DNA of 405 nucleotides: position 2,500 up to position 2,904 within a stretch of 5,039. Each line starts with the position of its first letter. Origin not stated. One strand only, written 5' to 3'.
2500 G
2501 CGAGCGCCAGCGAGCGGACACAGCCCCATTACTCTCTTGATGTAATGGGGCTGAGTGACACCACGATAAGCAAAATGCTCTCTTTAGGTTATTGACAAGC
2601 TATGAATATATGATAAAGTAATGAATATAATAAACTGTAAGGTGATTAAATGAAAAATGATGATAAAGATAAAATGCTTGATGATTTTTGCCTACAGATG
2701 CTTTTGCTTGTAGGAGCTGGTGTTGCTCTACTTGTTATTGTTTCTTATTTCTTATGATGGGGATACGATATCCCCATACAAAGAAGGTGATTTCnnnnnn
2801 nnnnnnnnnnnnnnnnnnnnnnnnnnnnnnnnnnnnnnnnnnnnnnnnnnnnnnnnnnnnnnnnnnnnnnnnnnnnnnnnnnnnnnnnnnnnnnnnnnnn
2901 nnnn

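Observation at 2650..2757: Unannotatable 35-aa transmembrane micro-ORF with a VP2-type ribosome binding site, a candidate lysis/membrane peptide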

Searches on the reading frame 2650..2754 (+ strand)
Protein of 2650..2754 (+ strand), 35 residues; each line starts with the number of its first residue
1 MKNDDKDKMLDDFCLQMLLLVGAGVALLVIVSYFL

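Call 15: find_encoding_contigs(protein=window:2650-2754:+, flank=5000, max_places=10)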
Protein seq(35 aa) (35 aa): 24 contigs read that carry it; 10 places shown.
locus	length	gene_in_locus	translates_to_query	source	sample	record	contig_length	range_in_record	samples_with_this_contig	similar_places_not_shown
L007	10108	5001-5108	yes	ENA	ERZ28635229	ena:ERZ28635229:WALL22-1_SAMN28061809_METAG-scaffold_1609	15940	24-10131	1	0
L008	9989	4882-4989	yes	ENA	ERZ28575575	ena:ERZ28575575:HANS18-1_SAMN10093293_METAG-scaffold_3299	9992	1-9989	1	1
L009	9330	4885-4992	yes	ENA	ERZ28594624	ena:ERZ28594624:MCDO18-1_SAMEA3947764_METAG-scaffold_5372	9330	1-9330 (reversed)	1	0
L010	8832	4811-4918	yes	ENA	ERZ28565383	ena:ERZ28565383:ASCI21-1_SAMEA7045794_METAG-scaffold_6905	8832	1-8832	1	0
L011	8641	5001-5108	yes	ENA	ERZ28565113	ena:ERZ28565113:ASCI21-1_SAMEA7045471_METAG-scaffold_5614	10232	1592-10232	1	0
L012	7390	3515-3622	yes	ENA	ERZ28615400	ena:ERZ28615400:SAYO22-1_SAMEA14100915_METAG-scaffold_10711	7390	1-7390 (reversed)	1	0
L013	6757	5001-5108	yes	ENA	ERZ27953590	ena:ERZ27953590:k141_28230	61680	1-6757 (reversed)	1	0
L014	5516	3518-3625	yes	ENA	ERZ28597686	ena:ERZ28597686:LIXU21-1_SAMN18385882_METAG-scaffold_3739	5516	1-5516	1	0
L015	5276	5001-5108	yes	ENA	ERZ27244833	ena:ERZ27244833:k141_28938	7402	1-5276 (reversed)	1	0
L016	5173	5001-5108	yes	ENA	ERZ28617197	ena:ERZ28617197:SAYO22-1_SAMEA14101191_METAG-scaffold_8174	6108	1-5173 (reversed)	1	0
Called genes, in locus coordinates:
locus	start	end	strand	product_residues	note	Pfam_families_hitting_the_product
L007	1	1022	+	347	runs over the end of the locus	?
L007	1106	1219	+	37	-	-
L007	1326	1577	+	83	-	PF20577:Phage_ORF5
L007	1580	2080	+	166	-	PF09675:Chlamy_scaf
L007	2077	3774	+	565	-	PF02305:Phage_F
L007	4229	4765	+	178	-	-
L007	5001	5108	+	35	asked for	-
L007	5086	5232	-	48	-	-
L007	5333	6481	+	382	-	PF14199:DUF4317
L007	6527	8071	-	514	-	PF18555:MobL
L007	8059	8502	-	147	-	-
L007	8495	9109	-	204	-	-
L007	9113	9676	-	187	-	-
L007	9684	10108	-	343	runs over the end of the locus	-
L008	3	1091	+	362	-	?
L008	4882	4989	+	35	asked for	-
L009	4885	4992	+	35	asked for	-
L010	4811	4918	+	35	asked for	-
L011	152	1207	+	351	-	PF23343:REP_ORF2-G2P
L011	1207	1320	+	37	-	-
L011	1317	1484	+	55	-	-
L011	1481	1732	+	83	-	PF20577:Phage_ORF5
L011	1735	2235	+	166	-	PF09675:Chlamy_scaf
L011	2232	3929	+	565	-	PF02305:Phage_F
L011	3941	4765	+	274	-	-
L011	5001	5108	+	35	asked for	-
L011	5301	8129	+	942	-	PF00395:SLH (weak)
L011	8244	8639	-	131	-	?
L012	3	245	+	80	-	?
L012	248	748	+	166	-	PF09675:Chlamy_scaf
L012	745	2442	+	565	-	PF02305:Phage_F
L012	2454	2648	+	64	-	-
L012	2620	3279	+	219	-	-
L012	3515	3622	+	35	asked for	-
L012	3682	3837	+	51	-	-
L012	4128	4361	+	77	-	-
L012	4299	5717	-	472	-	PF00206:Lyase_1, PF10397:ADSL_C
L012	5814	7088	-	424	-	PF00709:Adenylsucc_synt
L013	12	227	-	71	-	-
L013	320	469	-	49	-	-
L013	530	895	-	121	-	-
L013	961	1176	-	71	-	-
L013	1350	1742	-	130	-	-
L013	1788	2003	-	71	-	-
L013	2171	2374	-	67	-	PF23548:Zn_ribbon_FGT1_2 (faint)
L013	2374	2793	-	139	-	-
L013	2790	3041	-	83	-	-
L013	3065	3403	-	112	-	PF20020:DUF6431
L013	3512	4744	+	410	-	PF10571:UPF0547 (weak), PF13240:Zn_Ribbon_1 (faint), PF00589:Phage_integrase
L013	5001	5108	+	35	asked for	-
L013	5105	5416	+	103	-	-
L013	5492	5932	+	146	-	PF00011:HSP20, PF17886:ArsA_HSP20 (faint)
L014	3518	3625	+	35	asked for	-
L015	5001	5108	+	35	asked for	-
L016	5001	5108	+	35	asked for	-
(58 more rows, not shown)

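Call 36: search_protein_families(library=phrogs, max_evalue=1, proteins=[window:2650-2754:+])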
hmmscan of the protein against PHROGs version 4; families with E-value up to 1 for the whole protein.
seq(35 aa): 0 families

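Call 37: search_protein_families(library=pfam, max_evalue=1, proteins=[window:2650-2754:+])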
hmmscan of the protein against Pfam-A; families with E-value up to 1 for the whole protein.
seq(35 aa): 0 families

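Call 59: search_protein_representatives(protein=window:2650-2754:+)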
Query: 35 residues. Proteins with E-value up to 0.001 (for the whole library): 1; up to 1e-10: 1; up to 1e-30: 0. The best 1 are listed.
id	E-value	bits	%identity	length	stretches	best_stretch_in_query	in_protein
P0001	6.1e-14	64.8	97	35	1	1-35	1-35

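Call 61: predict_structure(protein=window:2650-2754:+)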
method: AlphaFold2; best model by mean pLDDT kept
length: 35 residues; sequences in the alignment: 1
mean_pLDDT: 89.8   pTM: 0.42
mean pLDDT of the five models: 89.8, 88.6, 86.9, 86.4, 85.2
residues with pLDDT >= 90: 26; 70-90: 7; 50-70: 2; < 50: 0
segments of 3 or more residues with pLDDT < 50: none
pLDDT, mean of each block of 10 residues (from residue 1): 82 92 94 93
secondary structure, 60 per line:
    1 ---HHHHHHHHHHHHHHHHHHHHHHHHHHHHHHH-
elements in order: H4-34

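Call 68: list_cluster_members(proteins=[L012:4299-5717:-, L011:5301-8129:+, L013:3512-4744:+])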
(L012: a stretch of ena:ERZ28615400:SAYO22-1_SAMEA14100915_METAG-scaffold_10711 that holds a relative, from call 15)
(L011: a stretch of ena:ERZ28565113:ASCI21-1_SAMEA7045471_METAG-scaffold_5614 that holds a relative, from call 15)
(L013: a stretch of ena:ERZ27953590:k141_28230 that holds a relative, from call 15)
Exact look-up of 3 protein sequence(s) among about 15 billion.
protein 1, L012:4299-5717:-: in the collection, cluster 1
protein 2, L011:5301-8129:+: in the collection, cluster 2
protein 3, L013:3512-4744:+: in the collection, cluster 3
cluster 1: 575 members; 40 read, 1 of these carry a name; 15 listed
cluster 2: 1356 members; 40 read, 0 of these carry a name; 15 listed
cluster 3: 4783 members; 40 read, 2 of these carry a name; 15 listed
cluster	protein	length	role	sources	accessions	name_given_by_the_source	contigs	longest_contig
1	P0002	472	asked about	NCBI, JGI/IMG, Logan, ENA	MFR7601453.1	MAG: adenylosuccinate lyase [Oscillospiraceae bacterium]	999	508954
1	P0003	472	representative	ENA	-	-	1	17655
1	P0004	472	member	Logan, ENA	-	-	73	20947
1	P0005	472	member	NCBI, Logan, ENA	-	-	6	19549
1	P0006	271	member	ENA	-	-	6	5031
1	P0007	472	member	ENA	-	-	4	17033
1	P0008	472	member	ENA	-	-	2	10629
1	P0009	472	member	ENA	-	-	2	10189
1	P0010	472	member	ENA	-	-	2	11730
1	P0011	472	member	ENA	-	-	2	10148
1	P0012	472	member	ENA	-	-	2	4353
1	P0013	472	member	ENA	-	-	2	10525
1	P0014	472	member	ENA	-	-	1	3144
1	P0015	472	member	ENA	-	-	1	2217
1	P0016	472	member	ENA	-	-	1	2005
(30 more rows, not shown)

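Call 70: find_homologous_proteins(query=L013:3512-4744:+, max_evalue=1e-30)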
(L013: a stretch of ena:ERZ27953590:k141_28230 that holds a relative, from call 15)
Query L013:3512-4744:+ (410 aa): 5499 proteins with E <= 1e-30 among 7792 candidates; the best 120 are listed.
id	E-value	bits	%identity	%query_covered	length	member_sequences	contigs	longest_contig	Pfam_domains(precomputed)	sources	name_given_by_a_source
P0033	2.5e-280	948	99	100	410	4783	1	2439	PF00589.28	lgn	-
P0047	1.3e-279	945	99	100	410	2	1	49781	PF13240.12,PF00589.28,PF10571.16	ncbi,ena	-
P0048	5.7e-277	937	98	100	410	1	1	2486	PF00589.28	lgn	-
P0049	2.9e-274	928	97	100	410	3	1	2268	PF13240.12,PF00589.28,PF10571.16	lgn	-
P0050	2.8e-272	921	96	100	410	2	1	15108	PF13240.12,PF00589.28,PF10571.16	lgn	-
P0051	6.7e-263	890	92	100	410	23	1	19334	PF13240.12,PF00589.28,PF10571.16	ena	-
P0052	1.1e-261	886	92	100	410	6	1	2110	PF00589.28,PF10571.16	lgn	-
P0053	4.2e-261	884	92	100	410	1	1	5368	PF13240.12,PF00589.28,PF10571.16,PF13248.12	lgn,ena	-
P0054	5.4e-261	884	91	100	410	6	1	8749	PF13240.12,PF00589.28,PF10571.16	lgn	-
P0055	3.1e-259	878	90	100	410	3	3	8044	PF13240.12,PF00589.28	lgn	-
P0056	6.2e-259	877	90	100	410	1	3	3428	PF13240.12,PF00589.28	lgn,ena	-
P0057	1.2e-258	876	90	100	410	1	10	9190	PF00589.28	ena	-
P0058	8.1e-258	874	90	100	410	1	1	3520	PF00589.28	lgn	-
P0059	8.5e-258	874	89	100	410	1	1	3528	PF00589.28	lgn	-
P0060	1.2e-257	873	89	100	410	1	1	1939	PF00589.28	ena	-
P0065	7.3e-257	871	89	100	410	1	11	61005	PF00589.28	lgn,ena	-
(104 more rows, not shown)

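Call 71: find_encoding_contigs(protein=P0065, flank=3000, max_places=5)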
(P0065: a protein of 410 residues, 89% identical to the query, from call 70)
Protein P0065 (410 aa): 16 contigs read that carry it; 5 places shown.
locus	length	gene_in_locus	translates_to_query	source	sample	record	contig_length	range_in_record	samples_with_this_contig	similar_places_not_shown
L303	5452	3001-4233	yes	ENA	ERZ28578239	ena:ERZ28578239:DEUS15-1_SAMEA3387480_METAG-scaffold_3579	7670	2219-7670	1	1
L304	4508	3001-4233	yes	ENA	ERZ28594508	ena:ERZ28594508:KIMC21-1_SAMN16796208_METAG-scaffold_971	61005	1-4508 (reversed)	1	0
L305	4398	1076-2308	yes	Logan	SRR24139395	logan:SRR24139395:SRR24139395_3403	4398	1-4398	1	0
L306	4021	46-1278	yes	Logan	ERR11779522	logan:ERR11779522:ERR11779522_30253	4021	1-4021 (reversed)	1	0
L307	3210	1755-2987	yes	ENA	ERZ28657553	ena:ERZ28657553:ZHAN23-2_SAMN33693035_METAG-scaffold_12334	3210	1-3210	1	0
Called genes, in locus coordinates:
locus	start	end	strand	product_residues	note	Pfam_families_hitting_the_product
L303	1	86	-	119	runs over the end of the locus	-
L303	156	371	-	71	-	PF03604:Zn_ribbon_RPAB4 (weak)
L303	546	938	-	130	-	-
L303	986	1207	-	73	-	-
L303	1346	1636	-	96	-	-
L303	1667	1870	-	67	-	PF23548:Zn_ribbon_FGT1_2 (faint)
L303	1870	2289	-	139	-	-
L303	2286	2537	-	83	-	-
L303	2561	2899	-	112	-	PF20020:DUF6431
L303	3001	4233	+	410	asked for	PF00589:Phage_integrase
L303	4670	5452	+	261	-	?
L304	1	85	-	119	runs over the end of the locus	-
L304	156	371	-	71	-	PF03604:Zn_ribbon_RPAB4 (weak)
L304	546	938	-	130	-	-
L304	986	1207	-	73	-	-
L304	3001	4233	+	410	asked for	PF00589:Phage_integrase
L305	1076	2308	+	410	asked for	PF00589:Phage_integrase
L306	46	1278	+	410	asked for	PF00589:Phage_integrase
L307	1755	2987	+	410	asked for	PF00589:Phage_integrase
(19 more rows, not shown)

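Call 72: find_encoding_contigs(protein=P0047, flank=3000, max_places=3)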
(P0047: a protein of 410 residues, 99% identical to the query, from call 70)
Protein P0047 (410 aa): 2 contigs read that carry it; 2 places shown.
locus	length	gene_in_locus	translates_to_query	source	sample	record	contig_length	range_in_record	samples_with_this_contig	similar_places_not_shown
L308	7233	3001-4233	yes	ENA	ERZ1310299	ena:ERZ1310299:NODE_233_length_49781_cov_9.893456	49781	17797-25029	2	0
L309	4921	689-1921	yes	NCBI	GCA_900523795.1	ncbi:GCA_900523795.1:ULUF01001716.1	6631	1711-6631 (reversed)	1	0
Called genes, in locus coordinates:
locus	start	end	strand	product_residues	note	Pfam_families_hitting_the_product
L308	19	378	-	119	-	-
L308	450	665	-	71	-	-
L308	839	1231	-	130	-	-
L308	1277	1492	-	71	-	-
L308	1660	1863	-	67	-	PF23548:Zn_ribbon_FGT1_2 (faint)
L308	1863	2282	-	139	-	-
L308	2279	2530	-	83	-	-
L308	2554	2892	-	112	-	PF20020:DUF6431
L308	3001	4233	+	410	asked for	PF10571:UPF0547 (weak), PF13240:Zn_Ribbon_1 (weak), PF00589:Phage_integrase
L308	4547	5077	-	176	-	-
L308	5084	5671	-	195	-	-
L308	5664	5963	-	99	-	-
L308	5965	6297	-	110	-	-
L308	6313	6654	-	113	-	-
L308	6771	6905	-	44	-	-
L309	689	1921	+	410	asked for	PF10571:UPF0547 (weak), PF13240:Zn_Ribbon_1 (weak), PF00589:Phage_integrase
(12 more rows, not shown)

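Call 77: search_protein_families(library=ncbifam, max_evalue=1, proteins=[window:2650-2754:+])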
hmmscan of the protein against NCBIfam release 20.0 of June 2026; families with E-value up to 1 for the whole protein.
seq(35 aa): 0 families

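Call 78: search_protein_families(library=padloc, max_evalue=1, proteins=[window:2650-2754:+])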
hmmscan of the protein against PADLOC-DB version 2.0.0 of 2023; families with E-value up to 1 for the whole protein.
seq(35 aa): 0 families

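Call 79: search_solved_structures(query=window:2650-2754:+, max_evalue=10)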
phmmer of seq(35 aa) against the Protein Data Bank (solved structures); distinct sequences matched with E-value up to 10: 0.
